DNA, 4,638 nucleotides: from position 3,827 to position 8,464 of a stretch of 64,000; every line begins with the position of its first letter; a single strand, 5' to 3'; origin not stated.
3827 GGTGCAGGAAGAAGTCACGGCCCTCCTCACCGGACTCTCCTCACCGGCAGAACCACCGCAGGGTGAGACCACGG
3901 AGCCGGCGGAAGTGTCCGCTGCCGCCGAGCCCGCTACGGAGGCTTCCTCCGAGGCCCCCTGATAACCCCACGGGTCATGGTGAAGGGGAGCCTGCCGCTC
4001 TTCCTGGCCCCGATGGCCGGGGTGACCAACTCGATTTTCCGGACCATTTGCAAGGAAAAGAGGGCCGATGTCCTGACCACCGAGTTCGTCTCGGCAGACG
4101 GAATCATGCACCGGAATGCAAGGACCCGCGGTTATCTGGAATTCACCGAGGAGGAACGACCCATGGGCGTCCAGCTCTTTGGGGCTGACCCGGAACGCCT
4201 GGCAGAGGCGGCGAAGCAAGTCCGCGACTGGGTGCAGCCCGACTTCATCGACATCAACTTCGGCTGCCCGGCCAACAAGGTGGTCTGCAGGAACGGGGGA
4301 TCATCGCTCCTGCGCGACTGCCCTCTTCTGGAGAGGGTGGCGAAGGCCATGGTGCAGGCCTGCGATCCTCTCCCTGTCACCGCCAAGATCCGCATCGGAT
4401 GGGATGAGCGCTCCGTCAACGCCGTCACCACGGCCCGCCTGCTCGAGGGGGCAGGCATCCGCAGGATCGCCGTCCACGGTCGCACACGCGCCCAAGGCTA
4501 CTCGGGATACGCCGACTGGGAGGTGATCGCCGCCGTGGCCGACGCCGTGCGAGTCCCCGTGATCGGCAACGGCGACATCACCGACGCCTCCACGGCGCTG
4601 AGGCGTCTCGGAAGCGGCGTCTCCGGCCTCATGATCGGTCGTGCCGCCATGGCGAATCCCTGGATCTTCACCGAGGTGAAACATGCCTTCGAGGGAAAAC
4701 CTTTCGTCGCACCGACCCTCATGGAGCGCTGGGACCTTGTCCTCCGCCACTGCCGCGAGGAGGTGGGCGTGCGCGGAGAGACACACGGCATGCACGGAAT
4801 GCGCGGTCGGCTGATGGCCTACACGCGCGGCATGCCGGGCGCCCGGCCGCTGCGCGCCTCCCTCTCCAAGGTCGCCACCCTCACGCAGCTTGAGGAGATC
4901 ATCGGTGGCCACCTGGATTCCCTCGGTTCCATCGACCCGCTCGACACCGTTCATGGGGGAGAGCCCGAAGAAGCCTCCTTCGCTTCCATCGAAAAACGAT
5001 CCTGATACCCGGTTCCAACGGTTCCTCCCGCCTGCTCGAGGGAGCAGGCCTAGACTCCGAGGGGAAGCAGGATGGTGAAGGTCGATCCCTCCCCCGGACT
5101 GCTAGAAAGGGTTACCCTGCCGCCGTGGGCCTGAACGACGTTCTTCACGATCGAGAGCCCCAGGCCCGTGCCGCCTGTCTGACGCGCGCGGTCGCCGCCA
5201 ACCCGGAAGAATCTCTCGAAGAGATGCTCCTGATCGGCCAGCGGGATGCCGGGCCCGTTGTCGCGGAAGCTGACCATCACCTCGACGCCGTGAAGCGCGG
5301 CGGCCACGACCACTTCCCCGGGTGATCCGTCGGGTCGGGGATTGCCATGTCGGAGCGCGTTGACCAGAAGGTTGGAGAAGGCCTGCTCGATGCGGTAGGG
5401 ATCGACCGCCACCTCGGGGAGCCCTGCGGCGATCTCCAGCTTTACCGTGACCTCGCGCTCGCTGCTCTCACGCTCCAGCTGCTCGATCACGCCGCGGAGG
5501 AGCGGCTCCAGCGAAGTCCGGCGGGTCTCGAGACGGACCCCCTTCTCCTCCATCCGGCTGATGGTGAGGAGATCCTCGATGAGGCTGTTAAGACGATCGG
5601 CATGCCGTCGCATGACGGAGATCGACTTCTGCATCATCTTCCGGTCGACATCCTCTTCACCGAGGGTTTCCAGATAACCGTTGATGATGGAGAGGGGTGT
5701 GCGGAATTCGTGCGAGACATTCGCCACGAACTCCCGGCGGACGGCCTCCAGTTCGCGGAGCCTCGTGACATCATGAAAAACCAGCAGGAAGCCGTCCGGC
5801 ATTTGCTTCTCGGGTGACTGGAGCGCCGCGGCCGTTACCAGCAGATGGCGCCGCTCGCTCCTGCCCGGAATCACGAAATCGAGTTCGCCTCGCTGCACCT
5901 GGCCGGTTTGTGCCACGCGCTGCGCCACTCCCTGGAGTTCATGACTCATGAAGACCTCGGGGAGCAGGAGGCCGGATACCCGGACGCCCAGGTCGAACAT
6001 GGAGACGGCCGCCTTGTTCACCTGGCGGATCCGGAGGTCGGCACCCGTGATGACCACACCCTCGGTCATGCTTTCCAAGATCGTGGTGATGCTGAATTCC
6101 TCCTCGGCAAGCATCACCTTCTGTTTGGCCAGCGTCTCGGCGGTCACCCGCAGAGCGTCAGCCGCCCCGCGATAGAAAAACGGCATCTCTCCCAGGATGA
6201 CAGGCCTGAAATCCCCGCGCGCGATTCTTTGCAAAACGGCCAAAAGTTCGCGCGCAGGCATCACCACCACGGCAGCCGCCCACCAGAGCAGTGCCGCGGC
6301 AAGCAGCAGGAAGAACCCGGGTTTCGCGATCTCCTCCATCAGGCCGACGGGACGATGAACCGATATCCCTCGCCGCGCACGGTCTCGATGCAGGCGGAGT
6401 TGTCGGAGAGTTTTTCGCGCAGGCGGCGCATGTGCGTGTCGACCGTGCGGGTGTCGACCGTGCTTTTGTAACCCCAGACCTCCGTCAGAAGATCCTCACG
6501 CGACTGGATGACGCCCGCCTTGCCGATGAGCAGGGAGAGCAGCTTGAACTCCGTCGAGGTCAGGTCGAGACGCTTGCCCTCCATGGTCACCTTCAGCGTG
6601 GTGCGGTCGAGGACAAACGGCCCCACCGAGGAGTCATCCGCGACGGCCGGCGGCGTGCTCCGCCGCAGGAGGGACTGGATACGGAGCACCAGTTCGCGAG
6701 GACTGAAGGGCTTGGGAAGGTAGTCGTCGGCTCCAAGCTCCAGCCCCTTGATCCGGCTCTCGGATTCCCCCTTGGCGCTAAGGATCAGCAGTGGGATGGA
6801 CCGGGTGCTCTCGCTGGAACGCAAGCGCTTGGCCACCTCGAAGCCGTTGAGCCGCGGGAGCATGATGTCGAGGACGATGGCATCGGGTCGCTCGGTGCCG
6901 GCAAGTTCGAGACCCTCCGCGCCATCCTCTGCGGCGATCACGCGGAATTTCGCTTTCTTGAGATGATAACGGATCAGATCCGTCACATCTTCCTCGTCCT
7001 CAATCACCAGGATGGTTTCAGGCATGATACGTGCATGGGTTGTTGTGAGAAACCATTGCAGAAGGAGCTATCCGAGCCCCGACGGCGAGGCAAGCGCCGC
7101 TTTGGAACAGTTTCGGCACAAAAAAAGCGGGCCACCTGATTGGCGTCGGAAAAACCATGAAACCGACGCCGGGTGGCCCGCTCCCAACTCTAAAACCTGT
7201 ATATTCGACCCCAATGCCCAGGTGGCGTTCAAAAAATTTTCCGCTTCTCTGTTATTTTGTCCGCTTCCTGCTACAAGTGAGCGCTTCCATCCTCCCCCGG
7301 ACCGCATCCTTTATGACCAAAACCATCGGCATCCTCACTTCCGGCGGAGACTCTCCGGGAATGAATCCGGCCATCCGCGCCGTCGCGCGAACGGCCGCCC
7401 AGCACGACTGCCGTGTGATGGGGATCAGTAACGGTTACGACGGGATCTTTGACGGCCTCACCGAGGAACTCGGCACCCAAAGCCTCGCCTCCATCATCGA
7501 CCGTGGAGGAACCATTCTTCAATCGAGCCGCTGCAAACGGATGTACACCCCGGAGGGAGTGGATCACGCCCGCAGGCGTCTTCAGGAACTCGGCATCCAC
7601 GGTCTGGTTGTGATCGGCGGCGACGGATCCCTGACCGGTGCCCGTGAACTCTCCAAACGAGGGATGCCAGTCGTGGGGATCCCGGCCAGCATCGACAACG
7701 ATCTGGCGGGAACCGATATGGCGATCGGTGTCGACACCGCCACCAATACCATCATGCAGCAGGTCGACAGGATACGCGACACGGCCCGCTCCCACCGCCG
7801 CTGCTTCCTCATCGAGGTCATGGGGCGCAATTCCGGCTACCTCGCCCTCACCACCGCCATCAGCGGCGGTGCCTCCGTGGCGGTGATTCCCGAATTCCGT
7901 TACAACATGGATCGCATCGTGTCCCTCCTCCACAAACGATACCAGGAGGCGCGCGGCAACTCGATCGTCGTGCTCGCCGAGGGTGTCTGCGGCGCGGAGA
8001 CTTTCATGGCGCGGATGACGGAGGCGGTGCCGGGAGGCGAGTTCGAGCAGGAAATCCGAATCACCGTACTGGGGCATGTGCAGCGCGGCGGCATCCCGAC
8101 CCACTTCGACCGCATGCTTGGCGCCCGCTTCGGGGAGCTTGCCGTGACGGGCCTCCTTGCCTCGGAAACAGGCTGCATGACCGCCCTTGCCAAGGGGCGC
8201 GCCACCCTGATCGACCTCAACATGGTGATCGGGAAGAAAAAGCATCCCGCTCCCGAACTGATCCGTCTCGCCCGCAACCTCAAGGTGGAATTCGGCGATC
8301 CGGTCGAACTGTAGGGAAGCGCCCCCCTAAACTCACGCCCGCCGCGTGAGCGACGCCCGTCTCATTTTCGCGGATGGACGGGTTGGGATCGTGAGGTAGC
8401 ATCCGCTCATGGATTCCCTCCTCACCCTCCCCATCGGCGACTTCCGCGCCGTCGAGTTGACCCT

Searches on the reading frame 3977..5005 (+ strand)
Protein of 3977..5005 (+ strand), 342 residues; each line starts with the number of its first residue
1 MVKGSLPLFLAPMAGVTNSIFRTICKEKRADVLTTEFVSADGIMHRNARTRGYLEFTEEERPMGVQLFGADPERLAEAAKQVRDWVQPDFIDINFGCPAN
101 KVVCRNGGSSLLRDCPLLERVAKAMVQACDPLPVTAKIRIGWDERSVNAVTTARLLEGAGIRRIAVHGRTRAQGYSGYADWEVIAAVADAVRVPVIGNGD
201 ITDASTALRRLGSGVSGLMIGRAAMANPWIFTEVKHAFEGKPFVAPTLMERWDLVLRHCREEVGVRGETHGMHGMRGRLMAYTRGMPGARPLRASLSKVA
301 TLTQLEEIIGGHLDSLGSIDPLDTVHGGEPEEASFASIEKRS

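Call 61: search_protein_families(library=pfam, proteins=[window:3977-5005:+], max_evalue=0.00001)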
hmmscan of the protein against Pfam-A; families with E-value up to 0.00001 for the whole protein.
window:3977-5005:+ (342 aa): 1 family
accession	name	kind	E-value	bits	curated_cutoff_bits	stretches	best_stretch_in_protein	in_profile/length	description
PF01207.24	Dus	-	4e-80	269.7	20.4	1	10-305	2-298/311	Dihydrouridine synthase (Dus)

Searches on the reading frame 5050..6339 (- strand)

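Call 61: search_protein_families(library=pfam, proteins=[window:5050-6339:-], max_evalue=0.00001)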
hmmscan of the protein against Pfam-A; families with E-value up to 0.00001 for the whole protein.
window:5050-6339:- (429 aa): 4 families
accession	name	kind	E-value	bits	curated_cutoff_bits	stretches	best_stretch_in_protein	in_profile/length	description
PF02518.31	HATPase_c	-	6e-31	107.6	26.4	1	313-427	2-109/111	Histidine kinase-, DNA gyrase B-, and HSP90-like ATPase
PF00512.31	HisKA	-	2.3e-19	69.7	26.9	1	201-265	2-65/66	His Kinase A (phospho-acceptor) domain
PF08448.16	PAS_4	-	2.6e-08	34.5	23.1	1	88-195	1-109/110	PAS fold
PF00989.32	PAS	-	3.1e-07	30.8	22.6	1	86-191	5-113/113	PAS fold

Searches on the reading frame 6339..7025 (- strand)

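Call 61: search_protein_families(library=pfam, proteins=[window:6339-7025:-], max_evalue=0.00001)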
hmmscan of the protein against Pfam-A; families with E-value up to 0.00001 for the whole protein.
window:6339-7025:- (228 aa): 2 families
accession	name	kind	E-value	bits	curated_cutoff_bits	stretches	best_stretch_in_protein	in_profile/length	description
PF00072.30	Response_reg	-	6.4e-28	97.6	30.2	1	5-116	1-110/111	Response regulator receiver domain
PF00486.34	Trans_reg_C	-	3.2e-26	91.7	26.2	1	150-223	1-77/77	Transcriptional regulatory protein, C terminal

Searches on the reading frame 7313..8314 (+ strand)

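Call 61: search_protein_families(library=pfam, proteins=[window:7313-8314:+], max_evalue=0.00001)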
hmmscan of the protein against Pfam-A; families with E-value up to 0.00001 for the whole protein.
window:7313-8314:+ (333 aa): 2 families
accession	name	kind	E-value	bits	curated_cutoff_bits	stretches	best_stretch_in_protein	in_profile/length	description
PF00365.25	PFK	-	4.9e-99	331.6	30.9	1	5-279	2-275/277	Phosphofructokinase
PF01513.26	NAD_kinase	-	9.4e-06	26.4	25.5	0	84-125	62-104/130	ATP-NAD kinase N-terminal domain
